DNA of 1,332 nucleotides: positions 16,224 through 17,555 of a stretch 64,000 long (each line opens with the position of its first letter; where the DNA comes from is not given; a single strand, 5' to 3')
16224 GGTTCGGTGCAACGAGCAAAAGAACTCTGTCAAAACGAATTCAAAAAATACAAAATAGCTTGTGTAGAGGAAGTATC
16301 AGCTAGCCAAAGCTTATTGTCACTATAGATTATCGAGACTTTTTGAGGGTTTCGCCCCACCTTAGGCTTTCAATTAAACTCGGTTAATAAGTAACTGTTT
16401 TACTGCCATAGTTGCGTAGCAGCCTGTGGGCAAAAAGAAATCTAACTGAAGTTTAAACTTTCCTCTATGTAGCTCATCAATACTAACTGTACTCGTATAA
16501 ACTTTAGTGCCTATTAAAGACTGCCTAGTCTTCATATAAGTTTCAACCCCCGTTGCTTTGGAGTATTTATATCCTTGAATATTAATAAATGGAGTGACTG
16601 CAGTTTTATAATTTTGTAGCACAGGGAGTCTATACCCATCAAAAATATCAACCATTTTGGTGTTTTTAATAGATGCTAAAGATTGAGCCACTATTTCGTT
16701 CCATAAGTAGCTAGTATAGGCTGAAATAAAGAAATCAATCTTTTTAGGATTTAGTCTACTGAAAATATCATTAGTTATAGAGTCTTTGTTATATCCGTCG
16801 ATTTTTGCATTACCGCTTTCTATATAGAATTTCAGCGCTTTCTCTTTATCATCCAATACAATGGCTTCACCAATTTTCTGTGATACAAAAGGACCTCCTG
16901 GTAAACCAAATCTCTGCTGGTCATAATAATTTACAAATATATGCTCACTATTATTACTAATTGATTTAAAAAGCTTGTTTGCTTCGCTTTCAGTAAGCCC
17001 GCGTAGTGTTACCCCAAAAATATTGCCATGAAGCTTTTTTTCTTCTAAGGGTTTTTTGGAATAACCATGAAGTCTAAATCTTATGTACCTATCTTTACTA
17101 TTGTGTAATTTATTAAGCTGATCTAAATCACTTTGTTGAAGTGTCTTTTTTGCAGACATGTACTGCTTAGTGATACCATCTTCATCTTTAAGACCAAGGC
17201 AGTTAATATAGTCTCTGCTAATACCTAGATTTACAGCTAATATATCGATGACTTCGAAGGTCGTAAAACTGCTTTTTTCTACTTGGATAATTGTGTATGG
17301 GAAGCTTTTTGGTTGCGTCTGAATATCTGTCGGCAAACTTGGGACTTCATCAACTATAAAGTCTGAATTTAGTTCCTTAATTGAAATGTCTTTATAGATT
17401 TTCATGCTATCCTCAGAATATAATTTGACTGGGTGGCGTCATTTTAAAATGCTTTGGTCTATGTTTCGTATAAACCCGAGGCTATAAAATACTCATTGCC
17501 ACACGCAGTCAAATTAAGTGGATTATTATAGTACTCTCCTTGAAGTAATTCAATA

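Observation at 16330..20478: Five-gene nucleotide-enzyme islet inserted at the 3' end of an FMN-reductase gene, bracketed by 32-nt direct repeats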

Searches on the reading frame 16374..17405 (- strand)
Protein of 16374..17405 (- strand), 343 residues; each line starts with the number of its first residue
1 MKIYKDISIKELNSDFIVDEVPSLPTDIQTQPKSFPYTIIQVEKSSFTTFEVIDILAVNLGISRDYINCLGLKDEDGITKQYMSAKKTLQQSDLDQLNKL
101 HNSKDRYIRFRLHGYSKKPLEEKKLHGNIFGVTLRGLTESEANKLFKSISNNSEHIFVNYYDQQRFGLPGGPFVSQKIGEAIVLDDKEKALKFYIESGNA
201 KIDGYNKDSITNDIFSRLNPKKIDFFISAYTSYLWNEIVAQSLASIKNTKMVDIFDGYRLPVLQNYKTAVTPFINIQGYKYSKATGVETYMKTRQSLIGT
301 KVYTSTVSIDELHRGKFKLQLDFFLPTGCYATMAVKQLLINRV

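Call 4: search_protein_families(library=pfam, proteins=[window:16374-17405:-], max_evalue=0.01)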
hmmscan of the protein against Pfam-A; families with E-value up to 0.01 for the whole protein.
window:16374-17405:- (343 aa): 1 family
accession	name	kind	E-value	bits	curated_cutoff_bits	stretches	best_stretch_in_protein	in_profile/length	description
PF01142.23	TruD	-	1e-41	143.6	27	1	8-196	17-198/412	tRNA pseudouridine synthase D (TruD)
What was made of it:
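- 16374..17405 (-): TruD-like pseudouridine synthase of the PumJ/malayamycin-type clade. The catalytic Asp74 sits in the motif GLKDEDG. Pfam TruD 1e-41, but only profile positions 17-198 of 412 match (call 4).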

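Call 9: find_encoding_contigs(protein=window:16374-17405:-, flank=10000, max_places=10)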
Protein window:16374-17405:- (343 aa): 13 contigs read that carry it; 7 places shown.
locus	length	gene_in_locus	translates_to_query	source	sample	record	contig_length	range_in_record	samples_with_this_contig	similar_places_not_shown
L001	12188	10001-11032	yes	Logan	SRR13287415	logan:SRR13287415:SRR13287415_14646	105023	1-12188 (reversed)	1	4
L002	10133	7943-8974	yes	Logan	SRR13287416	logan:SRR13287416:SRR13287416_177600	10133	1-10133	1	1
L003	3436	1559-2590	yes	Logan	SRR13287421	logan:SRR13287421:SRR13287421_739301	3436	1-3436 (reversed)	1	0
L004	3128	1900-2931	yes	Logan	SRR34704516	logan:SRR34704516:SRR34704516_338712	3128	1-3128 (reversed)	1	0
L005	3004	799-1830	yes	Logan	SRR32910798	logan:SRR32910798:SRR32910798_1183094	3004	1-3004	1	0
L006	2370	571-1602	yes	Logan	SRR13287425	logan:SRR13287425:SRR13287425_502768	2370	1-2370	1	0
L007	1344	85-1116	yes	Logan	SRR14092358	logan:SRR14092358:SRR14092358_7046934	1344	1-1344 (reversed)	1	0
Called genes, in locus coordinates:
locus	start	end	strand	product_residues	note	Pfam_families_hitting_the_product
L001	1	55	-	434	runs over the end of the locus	PF01225:Mur_ligase, PF08245:Mur_ligase_M, PF02875:Mur_ligase_C (faint)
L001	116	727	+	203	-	-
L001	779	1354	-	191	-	-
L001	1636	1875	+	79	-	-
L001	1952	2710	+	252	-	PF02463:SMC_N (weak), PF00005:ABC_tran, PF13175:AAA_15 (faint), PF13304:AAA_21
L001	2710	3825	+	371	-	PF12679:ABC2_membrane_2, PF12698:ABC2_membrane_3, PF01061:ABC2_membrane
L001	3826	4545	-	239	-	PF04240:Caroten_synth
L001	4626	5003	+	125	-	-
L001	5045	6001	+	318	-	PF01207:Dus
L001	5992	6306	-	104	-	PF01638:HxlR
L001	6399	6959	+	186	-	PF02525:Flavodoxin_2, PF03358:FMN_red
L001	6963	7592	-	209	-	PF00293:NUDIX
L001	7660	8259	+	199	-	-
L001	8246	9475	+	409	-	PF01180:DHO_dh, PF00037:Fer4 (faint), PF12797:Fer4_2 (faint), PF12837:Fer4_6 (faint), PF13237:Fer4_10 (weak), PF14697:Fer4_21, PF12838:Fer4_7, PF13187:Fer4_9 (weak)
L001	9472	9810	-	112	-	-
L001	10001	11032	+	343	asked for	PF01142:TruD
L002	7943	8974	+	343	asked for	PF01142:TruD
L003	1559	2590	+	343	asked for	PF01142:TruD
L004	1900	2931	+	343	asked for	PF01142:TruD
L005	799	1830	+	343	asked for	PF01142:TruD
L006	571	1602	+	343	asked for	PF01142:TruD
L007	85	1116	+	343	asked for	PF01142:TruD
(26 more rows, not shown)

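Call 10: find_homologous_proteins(query=window:16374-17405:-, max_evalue=0.00001)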
Query window:16374-17405:- (343 aa): 55 proteins with E <= 0.00001 among 1701 candidates.
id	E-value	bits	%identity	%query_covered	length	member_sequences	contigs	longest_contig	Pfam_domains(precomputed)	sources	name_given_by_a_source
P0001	1.4e-204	697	96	95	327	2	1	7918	PF01142.24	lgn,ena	-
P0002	8.0e-150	517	68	100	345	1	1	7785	PF01142.24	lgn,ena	-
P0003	6.0e-101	356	50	100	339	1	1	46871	PF01142.24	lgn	-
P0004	4.5e-79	284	42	97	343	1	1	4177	PF01142.24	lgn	-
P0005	5.6e-78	280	42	100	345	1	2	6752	PF01142.24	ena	-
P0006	2.8e-73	265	40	96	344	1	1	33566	PF01142.24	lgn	-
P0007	1.6e-71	259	40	97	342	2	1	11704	PF01142.24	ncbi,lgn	-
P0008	3.2e-71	258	40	97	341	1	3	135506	PF01142.24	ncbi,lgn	-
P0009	4.7e-71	258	38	100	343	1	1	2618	PF01142.24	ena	-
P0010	6.9e-71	257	41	97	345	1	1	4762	PF01142.24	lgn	-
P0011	4.8e-69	251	40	95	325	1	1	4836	PF01142.24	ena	-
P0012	3.3e-68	248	39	97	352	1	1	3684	PF01142.24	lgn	-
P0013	5.9e-68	248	39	99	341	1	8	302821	PF01142.24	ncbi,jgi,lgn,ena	jgi:tRNA pseudouridine13 synthase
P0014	5.2e-67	244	38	97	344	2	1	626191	PF01142.24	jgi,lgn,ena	-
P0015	6.2e-67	244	40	97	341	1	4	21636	PF01142.24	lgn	-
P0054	1.2e-25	109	30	96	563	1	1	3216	PF12917.14,PF13023.13,PF01142.24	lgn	-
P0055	4.7e-9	54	34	55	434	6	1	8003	PF01142.24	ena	-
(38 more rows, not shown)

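Call 12: find_related_loci(query=A1, collection=genome_contigs, flank=10000)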
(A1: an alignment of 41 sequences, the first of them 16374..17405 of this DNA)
Query A1 (343 aa) in genome_contigs; peptide patterns used: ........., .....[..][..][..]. (x = any residue, [..] = any of these).
419 stretches matched a pattern; 377 encode a relative of the query (tblastn E <= 1e-3); the best 80 are kept; 80 distinct loci.
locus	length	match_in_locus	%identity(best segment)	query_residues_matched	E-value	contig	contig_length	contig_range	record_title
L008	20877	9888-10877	40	6-338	3e-76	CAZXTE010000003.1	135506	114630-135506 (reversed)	MAG TPA_asm: uncultured Candidatus Saccharibacteria bacterium isolate SRP173033_co2_103 genome assembly, contig: NODE_41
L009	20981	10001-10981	39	9-339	4e-66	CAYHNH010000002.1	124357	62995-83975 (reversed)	MAG TPA_asm: uncultured Candidatus Saccharibacteria bacterium isolate ERP119705_co13_543 genome assembly, contig: NODE_1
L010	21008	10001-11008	38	9-341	1e-65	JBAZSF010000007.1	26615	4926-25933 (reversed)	MAG: Candidatus Paceibacterota bacterium isolate SO_2017_GW1_167 NODE_7518_length_26615_cov_3.036885_OW334_2017, whole g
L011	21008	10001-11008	39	9-339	1e-65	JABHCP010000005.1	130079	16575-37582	MAG: Candidatus Uhrbacteria bacterium isolate SI037_bin110 k141_1980968, whole genome shotgun sequence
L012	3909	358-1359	38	9-339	5e-65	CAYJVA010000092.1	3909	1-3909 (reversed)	MAG TPA_asm: uncultured Gammaproteobacteria bacterium isolate ERP125453_co1_319 genome assembly, contig: NODE_32851_leng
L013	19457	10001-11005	36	9-340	3e-63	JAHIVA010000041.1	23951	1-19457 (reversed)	MAG: Patescibacteria group bacterium isolate MM_PC_MetaG.mb.47 MM_PC_MetaG.mb.47_k141_984695, whole genome shotgun seque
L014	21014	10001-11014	38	6-340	9e-63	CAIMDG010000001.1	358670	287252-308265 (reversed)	uncultured bacterium isolate KTt_bin-0975 genome assembly, contig: bin-0975:1/3, whole genome shotgun sequence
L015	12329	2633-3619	36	6-339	1e-62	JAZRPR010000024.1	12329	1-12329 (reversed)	MAG: Candidatus Nanosyncoccus sp. isolate T1900045373_YK20190063.MAGScoT_cleanbin_000037 SGB_6864_k141_1115984, whole ge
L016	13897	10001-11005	37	9-340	2e-62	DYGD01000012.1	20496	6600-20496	MAG TPA_asm: Candidatus Paceibacter sp. isolate BE2012_4_43_20 Afr_mines_BE2012_1292_length_20496_cov_8_627562, whole ge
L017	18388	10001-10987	38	6-339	3e-62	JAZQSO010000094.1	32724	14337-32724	MAG: Candidatus Nanosyncoccaceae bacterium isolate T1900045204_TC20190200.MAGScoT_cleanbin_000027 SGB_5330_k141_606736,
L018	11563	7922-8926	36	9-340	2e-61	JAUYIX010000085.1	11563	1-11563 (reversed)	MAG: bacterium isolate C24_metabat.bin.114 C24_k141_972022, whole genome shotgun sequence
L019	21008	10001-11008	38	9-341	2e-61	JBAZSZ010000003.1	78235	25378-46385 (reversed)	MAG: Candidatus Paceibacterota bacterium isolate SO_2017_GW1_189 NODE_1934_length_78235_cov_4.946280_OW334_2017, whole g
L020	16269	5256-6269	39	9-343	2e-61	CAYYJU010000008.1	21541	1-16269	MAG TPA_asm: uncultured Candidatus Saccharibacteria bacterium isolate SRP286056_co1_681 genome assembly, contig: NODE_28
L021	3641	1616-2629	36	9-339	8e-61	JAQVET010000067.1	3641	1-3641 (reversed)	MAG: Candidatus Paceibacterota bacterium isolate STE_141 NODE_85623_length_3641_cov_9.715424_Sandtown_E, whole genome sh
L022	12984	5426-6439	36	9-339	1e-60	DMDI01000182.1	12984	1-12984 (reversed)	MAG TPA_asm: Desulfotomaculum sp. isolate UBA9916 contig_14246, whole genome shotgun sequence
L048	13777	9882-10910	32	5-340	2e-50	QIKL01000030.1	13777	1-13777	MAG: Candidatus Uhrbacteria bacterium isolate SZUA-46 Ga0063293_10005844, whole genome shotgun sequence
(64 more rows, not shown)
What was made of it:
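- On PumJ/malayamycin-type TruD-like C-nucleoside synthases: The patterns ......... and GLKDE[DE][GA][IV]T retrieved both the CPR genes and the Streptomyces and Xenorhabdus BGC genes (call 12).
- The cluster is accessory and patchy, as nutrient-use modules are (call 12).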

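Call 23: search_solved_structures(query=A1, max_evalue=0.01, show_alignments=1)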
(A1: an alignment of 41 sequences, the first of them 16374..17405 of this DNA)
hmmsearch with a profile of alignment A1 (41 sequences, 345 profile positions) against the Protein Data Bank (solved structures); distinct sequences matched with E-value up to 0.01: 6.
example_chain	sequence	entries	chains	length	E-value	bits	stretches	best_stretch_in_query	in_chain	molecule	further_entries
1z2z_A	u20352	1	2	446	6.3e-38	133.8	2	9-197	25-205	Probable tRNA pseudouridine synthase D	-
5kkp_A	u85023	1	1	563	8.7e-35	123.5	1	31-199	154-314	Pseudouridylate synthase 7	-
7mzv_A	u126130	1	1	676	7e-33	117.2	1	35-205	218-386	Multisubstrate pseudouridine synthase 7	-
1sb7_A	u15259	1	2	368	7.4e-25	90.8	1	10-171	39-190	tRNA pseudouridine synthase D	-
1si7_A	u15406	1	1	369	7.5e-25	90.8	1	10-171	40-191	tRNA pseudouridine synthase D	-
1szw_A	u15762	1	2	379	8.5e-25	90.6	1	10-171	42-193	tRNA pseudouridine synthase D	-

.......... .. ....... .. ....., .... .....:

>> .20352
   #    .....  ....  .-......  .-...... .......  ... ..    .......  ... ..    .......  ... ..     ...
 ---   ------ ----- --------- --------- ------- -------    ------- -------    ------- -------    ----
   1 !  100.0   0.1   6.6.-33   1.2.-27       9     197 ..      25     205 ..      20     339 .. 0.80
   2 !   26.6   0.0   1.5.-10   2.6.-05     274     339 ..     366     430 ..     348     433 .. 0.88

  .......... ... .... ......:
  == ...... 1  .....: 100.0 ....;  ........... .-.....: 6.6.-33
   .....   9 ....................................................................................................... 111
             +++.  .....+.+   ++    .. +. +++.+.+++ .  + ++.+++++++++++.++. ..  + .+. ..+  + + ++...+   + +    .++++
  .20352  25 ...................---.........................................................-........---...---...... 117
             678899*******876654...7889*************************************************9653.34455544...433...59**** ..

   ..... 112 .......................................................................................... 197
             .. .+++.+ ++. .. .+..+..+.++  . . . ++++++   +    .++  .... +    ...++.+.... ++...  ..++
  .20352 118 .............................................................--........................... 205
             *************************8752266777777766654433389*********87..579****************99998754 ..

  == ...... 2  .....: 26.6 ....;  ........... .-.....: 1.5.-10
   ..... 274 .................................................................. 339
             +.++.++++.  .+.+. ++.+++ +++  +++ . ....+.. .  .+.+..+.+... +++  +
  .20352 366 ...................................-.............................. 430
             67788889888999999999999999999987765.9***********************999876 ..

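Call 26: find_encoding_contigs(protein=P0002, flank=10000, max_places=3)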
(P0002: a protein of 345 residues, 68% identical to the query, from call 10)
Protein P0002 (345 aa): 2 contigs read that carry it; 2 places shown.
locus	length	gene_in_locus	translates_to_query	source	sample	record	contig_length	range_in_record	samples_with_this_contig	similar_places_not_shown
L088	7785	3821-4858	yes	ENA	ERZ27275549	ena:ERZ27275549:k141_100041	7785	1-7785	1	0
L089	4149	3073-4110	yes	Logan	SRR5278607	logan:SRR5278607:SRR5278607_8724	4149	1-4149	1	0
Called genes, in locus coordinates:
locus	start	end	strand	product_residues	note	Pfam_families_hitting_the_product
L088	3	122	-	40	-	?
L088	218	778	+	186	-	PF02525:Flavodoxin_2, PF03358:FMN_red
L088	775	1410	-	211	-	PF00293:NUDIX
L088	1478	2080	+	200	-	-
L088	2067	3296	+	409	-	PF01180:DHO_dh, PF00037:Fer4 (faint), PF12837:Fer4_6 (faint), PF13237:Fer4_10 (weak), PF14697:Fer4_21, PF12838:Fer4_7, PF13187:Fer4_9 (weak)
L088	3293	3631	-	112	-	-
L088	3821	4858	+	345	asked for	PF01142:TruD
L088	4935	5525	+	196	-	-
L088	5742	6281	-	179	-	-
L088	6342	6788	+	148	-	PF04977:DivIC (weak)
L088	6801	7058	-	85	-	-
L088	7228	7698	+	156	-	-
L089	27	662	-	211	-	PF00293:NUDIX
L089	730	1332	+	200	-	-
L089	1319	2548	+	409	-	PF01180:DHO_dh, PF00037:Fer4 (faint), PF12837:Fer4_6 (faint), PF13237:Fer4_10 (weak), PF14697:Fer4_21, PF12838:Fer4_7, PF13187:Fer4_9 (weak)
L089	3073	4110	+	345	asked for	PF01142:TruD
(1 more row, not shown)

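Call 27: find_encoding_contigs(protein=P0003, flank=10000, max_places=3)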
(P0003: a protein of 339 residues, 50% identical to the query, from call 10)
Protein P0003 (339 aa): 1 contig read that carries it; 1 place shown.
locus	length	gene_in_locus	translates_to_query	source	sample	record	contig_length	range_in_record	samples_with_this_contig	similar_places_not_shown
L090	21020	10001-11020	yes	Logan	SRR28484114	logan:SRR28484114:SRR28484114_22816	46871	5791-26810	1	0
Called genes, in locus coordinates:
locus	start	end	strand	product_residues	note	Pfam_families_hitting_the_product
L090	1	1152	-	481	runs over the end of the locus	-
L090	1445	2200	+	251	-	PF01476:LysM, PF05257:CHAP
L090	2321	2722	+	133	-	PF23636:DUF7144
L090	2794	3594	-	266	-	PF00106:adh_short, PF08659:KR, PF13561:adh_short_C2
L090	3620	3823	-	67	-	PF04024:PspC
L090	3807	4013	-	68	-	PF18893:DUF5652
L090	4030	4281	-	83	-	PF18905:DUF5661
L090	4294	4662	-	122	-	-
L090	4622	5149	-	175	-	PF14470:bPH_3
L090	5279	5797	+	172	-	PF12900:Pyridox_ox_2, PF16242:Pyrid_ox_like, PF01243:PNPOx_N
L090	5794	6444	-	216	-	PF00027:cNMP_binding, PF13545:HTH_Crp_2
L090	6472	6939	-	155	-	-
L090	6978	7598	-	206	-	PF00293:NUDIX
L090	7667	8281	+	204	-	-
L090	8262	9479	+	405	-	PF01180:DHO_dh, PF00037:Fer4 (faint), PF12837:Fer4_6 (faint), PF14697:Fer4_21, PF25160:LdpA_Fe-S-bd (faint), PF12838:Fer4_7, PF13187:Fer4_9, PF13237:Fer4_10 (weak)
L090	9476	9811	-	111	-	-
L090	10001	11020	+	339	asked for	PF01142:TruD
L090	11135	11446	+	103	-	PF13376:OmdA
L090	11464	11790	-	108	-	-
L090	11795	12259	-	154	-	-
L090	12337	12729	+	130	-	PF08818:DUF1801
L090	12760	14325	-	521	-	PF05257:CHAP, PF01839:FG-GAP (faint), PF13517:FG-GAP_3 (weak)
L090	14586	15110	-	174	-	-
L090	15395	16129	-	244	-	-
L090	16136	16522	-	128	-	PF00072:Response_reg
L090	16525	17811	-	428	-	PF00512:HisKA, PF02518:HATPase_c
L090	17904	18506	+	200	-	PF04203:Sortase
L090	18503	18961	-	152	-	PF01668:SmpB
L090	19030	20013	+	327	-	-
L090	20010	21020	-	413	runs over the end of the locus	PF02449:Glyco_hydro_42 (faint)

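Call 28: find_encoding_contigs(protein=P0001, flank=10000, max_places=3)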
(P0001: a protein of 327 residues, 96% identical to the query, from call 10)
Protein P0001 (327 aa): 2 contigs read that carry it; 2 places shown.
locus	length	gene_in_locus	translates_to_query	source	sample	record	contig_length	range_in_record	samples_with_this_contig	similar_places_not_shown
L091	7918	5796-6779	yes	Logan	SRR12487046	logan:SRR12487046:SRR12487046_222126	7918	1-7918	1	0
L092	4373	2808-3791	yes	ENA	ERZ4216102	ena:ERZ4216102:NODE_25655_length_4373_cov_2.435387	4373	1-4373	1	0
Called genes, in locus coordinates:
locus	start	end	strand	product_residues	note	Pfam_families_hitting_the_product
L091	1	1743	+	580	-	?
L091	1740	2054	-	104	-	PF01638:HxlR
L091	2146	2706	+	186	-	PF02525:Flavodoxin_2, PF03358:FMN_red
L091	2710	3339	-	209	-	PF00293:NUDIX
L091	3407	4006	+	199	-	-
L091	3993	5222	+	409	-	PF01180:DHO_dh, PF00037:Fer4 (faint), PF12797:Fer4_2 (faint), PF12837:Fer4_6 (faint), PF13237:Fer4_10 (weak), PF14697:Fer4_21, PF12838:Fer4_7, PF13187:Fer4_9 (weak)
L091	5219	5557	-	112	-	-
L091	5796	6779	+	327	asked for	PF01142:TruD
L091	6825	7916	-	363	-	?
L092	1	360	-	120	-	?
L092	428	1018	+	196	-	-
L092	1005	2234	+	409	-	PF01180:DHO_dh, PF00037:Fer4 (faint), PF12797:Fer4_2 (faint), PF12837:Fer4_6 (faint), PF13237:Fer4_10 (weak), PF14697:Fer4_21, PF12838:Fer4_7, PF13187:Fer4_9 (weak)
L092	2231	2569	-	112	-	-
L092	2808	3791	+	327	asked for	PF01142:TruD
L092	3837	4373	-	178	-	?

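Call 39: search_protein_families(library=ncbifam, proteins=[window:16374-17405:-], max_evalue=0.01)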
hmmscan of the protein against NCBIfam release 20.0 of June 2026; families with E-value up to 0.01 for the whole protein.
window:16374-17405:- (343 aa): 7 families
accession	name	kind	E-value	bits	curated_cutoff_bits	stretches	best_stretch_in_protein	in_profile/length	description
TIGR00094.1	tRNA_TruD_broad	equivalog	1.4e-33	116.9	172.2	2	6-196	20-199/413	tRNA pseudouridine(13) synthase TruD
NF002160.0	PRK00984.2-5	equivalog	2.6e-32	112.4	428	2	6-197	2-174/395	tRNA pseudouridine(13) synthase TruD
NF002156.0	PRK00984.2-1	equivalog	6.1e-26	91.3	583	3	10-195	4-171/389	tRNA pseudouridine(13) synthase TruD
NF002154.0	PRK00984.1-3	equivalog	4.7e-24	84.9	469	1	6-186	18-183/368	tRNA pseudouridine(13) synthase TruD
NF002153.0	PRK00984.1-2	equivalog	9.3e-18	63.8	413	1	9-242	21-212/353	tRNA pseudouridine(13) synthase TruD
NF002155.0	PRK00984.1-4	equivalog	1.7e-15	56.8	445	1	9-171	20-170/349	tRNA pseudouridine(13) synthase TruD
NF002158.0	PRK00984.2-3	equivalog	1.3e-13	50.9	654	1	9-197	27-216/449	tRNA pseudouridine(13) synthase TruD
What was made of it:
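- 16374..17405 (-): It scores below the NCBIfam TruD cut-off, 116.9 against 172.2 (call 39).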

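Call 40: search_protein_families(library=padloc, proteins=[window:16374-17405:-], max_evalue=0.01)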
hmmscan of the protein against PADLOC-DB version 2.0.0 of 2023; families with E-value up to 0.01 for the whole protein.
window:16374-17405:- (343 aa): 0 families
